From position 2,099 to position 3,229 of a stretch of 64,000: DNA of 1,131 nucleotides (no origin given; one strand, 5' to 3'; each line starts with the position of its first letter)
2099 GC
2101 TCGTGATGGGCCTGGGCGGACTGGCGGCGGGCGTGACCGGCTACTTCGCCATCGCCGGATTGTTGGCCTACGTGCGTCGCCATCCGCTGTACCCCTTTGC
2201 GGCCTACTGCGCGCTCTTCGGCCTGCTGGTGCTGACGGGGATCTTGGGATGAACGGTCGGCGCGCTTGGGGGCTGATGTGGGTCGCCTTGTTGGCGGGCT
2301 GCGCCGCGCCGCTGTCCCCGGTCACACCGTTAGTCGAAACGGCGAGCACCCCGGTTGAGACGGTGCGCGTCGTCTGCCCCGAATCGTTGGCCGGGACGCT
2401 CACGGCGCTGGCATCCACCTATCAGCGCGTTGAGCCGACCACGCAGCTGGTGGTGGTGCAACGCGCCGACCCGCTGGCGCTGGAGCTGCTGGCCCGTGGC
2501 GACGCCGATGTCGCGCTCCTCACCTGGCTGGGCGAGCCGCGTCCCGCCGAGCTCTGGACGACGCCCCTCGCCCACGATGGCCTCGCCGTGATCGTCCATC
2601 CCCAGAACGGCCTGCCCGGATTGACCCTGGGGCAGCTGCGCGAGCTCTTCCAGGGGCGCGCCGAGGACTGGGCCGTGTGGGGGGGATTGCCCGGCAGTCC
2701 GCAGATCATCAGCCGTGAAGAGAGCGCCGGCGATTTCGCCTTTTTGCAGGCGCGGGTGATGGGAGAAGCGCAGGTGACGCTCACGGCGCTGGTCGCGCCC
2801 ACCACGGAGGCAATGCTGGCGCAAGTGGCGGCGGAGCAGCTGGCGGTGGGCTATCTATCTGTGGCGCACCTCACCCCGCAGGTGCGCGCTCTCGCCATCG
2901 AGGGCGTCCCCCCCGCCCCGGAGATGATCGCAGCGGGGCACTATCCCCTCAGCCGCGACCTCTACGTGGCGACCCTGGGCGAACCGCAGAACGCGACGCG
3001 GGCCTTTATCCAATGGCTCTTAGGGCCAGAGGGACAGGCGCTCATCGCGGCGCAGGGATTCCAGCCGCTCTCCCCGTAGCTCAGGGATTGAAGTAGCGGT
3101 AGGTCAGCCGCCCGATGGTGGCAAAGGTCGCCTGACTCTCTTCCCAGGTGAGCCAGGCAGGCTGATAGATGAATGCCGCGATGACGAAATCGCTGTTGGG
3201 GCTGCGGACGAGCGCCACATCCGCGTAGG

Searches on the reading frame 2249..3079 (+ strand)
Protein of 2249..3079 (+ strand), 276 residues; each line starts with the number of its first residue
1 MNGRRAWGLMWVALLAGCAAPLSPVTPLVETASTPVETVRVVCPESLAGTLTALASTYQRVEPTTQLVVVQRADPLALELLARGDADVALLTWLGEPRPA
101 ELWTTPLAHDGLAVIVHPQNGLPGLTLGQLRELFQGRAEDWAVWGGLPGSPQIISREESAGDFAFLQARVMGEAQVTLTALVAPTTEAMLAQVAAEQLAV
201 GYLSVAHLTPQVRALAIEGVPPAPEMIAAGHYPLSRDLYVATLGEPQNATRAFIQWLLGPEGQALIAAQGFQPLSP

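Call 46: search_protein_families(library=pfam, proteins=[window:2249-3079:+], max_evalue=0.000001)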
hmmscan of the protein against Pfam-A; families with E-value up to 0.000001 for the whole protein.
window:2249-3079:+ (276 aa): 3 families
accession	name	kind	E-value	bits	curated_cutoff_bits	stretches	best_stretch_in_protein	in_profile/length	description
PF12849.12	PBP_like_2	-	6.1e-21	75.8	27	1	30-261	3-267/267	PBP superfamily domain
PF13531.11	SBP_bac_11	-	5.2e-09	36.6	25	1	39-272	1-227/227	Bacterial extracellular solute-binding protein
PF03466.25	LysR_substrate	-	9.1e-08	32.2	28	1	35-258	4-205/209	LysR substrate binding domain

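Call 86: search_protein_families(library=ncbifam, proteins=[window:2249-3079:+], max_evalue=0.00001)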
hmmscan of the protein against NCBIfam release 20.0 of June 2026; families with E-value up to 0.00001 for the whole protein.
window:2249-3079:+ (276 aa): 1 family
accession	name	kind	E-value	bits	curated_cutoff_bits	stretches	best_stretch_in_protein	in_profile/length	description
TIGR02136.1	ptsS_2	subfamily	4.8e-29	101.5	206.6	1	15-273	16-294/295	phosphate ABC transporter substrate-binding protein PstS family protein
